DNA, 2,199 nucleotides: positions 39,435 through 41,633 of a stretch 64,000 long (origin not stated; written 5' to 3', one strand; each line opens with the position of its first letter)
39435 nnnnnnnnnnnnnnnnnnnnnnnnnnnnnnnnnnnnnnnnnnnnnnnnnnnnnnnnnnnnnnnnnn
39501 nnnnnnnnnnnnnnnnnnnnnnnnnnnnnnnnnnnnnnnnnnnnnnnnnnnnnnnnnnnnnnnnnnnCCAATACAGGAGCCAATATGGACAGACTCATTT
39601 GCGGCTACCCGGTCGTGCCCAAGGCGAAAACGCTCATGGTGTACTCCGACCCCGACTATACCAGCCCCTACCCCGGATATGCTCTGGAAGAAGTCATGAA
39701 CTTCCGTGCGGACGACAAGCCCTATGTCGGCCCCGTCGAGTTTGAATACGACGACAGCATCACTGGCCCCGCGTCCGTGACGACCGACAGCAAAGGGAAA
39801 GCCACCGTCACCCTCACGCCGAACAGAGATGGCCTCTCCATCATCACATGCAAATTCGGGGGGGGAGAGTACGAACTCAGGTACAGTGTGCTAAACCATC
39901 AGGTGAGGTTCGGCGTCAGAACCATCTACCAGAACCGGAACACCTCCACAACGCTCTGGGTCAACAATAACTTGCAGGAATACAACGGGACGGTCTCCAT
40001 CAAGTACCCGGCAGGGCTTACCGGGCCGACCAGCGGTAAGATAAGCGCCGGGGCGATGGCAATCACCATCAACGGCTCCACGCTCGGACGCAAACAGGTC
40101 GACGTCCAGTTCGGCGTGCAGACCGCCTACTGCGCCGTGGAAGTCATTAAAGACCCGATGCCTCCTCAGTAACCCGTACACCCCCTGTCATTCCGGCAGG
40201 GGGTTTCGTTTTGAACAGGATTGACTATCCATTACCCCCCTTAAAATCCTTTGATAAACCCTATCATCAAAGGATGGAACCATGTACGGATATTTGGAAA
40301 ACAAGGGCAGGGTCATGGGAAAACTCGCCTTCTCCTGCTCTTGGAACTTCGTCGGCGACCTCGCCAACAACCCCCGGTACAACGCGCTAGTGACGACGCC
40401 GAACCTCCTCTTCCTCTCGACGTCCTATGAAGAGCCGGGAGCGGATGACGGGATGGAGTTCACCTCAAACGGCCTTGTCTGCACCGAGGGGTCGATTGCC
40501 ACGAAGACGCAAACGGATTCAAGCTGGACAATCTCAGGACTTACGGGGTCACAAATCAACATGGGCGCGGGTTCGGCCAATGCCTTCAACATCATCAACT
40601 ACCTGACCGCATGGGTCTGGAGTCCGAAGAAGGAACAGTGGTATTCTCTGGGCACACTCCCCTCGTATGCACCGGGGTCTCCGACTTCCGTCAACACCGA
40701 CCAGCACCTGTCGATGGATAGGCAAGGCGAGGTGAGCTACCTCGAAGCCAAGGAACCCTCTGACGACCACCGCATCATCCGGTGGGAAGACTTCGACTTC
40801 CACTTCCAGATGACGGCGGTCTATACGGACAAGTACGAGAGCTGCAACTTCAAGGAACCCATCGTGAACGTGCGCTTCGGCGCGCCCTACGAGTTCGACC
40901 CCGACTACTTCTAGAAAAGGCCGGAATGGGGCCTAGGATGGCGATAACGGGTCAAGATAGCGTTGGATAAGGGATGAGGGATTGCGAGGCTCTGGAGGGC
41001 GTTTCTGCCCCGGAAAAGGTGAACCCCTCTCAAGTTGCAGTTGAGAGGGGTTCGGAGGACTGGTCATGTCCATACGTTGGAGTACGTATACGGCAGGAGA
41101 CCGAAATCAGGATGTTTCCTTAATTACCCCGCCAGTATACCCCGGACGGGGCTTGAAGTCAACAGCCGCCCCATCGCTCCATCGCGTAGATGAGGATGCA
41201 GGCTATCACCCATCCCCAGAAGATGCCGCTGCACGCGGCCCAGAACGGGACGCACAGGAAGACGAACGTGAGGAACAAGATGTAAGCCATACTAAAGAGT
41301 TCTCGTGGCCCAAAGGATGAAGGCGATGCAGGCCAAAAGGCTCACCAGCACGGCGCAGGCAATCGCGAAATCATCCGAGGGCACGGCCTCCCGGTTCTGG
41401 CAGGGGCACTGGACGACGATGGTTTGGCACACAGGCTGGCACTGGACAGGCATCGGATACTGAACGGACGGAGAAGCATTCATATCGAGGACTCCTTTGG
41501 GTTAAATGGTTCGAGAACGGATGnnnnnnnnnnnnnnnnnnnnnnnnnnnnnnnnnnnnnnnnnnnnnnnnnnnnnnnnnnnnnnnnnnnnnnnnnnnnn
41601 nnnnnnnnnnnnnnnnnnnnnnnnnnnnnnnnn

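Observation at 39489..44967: Simple-sequence-repeat tracts in the promoter regions of all three LRR paralogs suggest phase-variable expression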

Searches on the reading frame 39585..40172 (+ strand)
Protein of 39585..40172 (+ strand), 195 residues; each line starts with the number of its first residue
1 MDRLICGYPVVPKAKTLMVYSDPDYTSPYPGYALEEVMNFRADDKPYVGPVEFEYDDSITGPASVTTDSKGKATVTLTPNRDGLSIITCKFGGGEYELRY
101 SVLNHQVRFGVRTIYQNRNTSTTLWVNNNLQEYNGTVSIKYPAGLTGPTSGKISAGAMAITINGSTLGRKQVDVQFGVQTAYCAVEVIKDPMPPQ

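Call 14: search_protein_families(library=pfam, proteins=[window:39585-40172:+], max_evalue=0.01)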
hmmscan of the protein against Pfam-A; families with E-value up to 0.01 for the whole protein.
window:39585-40172:+ (195 aa): 4 families
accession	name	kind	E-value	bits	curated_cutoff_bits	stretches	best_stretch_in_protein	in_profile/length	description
PF16640.11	Big_3_5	-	4.4e-05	24.4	35.5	0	48-95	28-73/88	Bacterial Ig-like domain (group 3)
PF02369.22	Big_1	-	5.7e-05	23.6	34.9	1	50-94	37-83/93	Bacterial Ig-like domain (group 1)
PF09134.16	Invasin_D3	-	0.0046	17.9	33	0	51-94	43-85/98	Invasin, domain 3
PF13157.11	Enas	-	0.0047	17.4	22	1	116-149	24-57/112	Endospore appendages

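Call 15: search_protein_families(library=phrogs, proteins=[window:39585-40172:+], max_evalue=0.001)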
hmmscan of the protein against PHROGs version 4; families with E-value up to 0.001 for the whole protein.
window:39585-40172:+ (195 aa): 0 families

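Call 45: find_encoding_contigs(protein=window:39585-40172:+, flank=7000, max_places=10)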
Protein window:39585-40172:+ (195 aa): 9 contigs read that carry it; 6 places shown.
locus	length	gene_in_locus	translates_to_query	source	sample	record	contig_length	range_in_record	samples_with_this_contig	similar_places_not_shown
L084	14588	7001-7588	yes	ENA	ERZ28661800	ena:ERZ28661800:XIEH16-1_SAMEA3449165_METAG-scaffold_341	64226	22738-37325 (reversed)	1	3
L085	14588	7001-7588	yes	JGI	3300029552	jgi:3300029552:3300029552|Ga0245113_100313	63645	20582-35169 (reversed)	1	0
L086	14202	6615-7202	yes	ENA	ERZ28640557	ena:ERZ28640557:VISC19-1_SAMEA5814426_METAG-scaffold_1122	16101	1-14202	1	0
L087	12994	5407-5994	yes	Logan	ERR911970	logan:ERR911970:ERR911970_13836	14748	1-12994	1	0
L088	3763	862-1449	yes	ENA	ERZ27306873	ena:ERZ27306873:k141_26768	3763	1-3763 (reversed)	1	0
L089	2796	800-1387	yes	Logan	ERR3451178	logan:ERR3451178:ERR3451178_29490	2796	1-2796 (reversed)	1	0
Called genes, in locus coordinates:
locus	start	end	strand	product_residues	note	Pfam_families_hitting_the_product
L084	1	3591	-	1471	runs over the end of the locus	PF06536:Av_adeno_fibre (faint), PF18338:BppL_N (weak)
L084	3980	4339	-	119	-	-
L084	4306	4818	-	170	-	PF05105:Phage_holin_4_1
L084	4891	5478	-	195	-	-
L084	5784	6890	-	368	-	-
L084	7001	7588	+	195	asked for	-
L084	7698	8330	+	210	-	-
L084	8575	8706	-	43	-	-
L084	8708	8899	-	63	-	-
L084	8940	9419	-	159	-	-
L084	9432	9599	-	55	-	-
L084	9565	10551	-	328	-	-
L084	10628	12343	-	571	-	-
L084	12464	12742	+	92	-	-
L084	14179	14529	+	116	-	-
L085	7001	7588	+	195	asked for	-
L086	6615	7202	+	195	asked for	-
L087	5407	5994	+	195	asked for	-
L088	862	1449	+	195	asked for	-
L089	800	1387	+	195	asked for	-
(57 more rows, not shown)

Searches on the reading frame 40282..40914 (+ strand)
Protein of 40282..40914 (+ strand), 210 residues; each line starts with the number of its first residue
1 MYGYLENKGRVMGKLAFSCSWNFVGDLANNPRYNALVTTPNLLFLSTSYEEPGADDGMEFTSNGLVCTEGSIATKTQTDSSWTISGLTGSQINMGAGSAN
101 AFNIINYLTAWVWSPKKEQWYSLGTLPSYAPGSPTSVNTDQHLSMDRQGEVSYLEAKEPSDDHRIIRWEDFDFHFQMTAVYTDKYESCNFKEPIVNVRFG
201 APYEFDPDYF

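Call 14: search_protein_families(library=pfam, proteins=[window:40282-40914:+], max_evalue=0.01)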
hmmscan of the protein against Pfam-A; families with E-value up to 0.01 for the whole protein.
window:40282-40914:+ (210 aa): 0 families

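Call 15: search_protein_families(library=phrogs, proteins=[window:40282-40914:+], max_evalue=0.001)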
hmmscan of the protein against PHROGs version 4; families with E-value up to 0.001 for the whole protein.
window:40282-40914:+ (210 aa): 0 families

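Call 24: find_related_loci(query=window:40282-40914:+, collection=viral_contigs, flank=10000)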
Query window:40282-40914:+ (210 aa) in viral_contigs; peptide patterns used: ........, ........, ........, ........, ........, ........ (x = any residue, [..] = any of these).
2 stretches matched a pattern, but none encodes a relative of the query by tblastn (E <= 1e-3).

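Call 70: find_encoding_contigs(protein=window:40282-40914:+, flank=9000, max_places=10)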
Protein window:40282-40914:+ (210 aa): 9 contigs read that carry it; 6 places shown.
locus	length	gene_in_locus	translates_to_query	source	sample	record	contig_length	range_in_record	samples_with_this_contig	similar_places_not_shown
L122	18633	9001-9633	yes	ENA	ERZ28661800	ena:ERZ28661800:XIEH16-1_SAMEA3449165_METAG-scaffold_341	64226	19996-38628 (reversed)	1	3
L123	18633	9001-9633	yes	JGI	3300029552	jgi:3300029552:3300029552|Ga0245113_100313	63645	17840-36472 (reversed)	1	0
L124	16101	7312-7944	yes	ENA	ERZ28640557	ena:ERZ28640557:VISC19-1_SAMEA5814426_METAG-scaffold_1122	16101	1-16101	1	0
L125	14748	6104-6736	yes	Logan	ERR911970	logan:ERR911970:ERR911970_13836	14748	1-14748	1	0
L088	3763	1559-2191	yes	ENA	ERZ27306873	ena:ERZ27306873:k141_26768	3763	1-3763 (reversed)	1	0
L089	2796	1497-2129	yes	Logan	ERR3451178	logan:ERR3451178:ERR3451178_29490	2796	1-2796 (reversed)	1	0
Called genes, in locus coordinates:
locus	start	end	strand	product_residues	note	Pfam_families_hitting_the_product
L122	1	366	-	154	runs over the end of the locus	-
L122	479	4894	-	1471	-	PF06536:Av_adeno_fibre (faint), PF18338:BppL_N (weak)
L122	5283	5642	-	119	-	-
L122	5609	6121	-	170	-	PF05105:Phage_holin_4_1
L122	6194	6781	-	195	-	-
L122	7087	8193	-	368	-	-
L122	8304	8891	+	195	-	-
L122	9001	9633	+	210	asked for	-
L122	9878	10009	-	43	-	-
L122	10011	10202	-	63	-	-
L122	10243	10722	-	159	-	-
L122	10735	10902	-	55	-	-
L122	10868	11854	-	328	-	-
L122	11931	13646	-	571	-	-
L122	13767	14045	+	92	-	-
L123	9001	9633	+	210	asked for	-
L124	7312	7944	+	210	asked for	-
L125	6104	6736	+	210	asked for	-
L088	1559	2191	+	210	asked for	-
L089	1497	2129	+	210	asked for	-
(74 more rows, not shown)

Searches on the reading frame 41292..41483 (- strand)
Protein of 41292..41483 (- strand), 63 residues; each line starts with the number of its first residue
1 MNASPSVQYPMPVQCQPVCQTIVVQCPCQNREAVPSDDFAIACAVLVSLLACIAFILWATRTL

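Call 14: search_protein_families(library=pfam, proteins=[window:41292-41483:-], max_evalue=0.01)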
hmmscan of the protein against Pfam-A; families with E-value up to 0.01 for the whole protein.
window:41292-41483:- (63 aa): 0 families

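Call 46: find_encoding_contigs(protein=window:41292-41483:-, flank=7000, max_places=10)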
Protein window:41292-41483:- (63 aa): 10 contigs read that carry it; 7 places shown.
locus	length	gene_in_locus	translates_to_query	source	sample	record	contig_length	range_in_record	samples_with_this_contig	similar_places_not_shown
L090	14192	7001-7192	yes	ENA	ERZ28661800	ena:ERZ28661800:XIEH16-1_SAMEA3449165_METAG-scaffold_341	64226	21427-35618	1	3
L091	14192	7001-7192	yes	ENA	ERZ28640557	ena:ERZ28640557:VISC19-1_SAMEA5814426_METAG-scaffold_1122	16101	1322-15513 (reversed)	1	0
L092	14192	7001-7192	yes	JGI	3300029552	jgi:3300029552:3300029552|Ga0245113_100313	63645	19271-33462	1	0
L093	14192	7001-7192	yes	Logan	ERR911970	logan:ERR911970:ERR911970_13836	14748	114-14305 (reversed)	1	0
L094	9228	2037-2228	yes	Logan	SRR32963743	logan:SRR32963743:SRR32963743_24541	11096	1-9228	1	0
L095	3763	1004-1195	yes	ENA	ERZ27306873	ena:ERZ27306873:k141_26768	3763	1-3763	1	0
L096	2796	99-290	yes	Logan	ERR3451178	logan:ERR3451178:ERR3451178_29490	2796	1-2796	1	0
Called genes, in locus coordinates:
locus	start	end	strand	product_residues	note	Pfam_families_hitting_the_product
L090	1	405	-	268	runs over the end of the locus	-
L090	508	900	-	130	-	PF23790:Kyano_Gp96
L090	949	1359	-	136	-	-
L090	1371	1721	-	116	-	-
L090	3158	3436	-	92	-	-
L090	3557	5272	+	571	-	-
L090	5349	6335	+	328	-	-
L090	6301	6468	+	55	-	-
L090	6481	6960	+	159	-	-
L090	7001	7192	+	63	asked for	-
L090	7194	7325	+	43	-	-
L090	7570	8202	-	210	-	-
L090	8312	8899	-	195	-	-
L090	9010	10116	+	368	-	-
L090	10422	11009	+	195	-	-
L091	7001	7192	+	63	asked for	-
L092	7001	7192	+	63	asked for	-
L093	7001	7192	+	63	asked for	-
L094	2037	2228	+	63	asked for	-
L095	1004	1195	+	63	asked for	-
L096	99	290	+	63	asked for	-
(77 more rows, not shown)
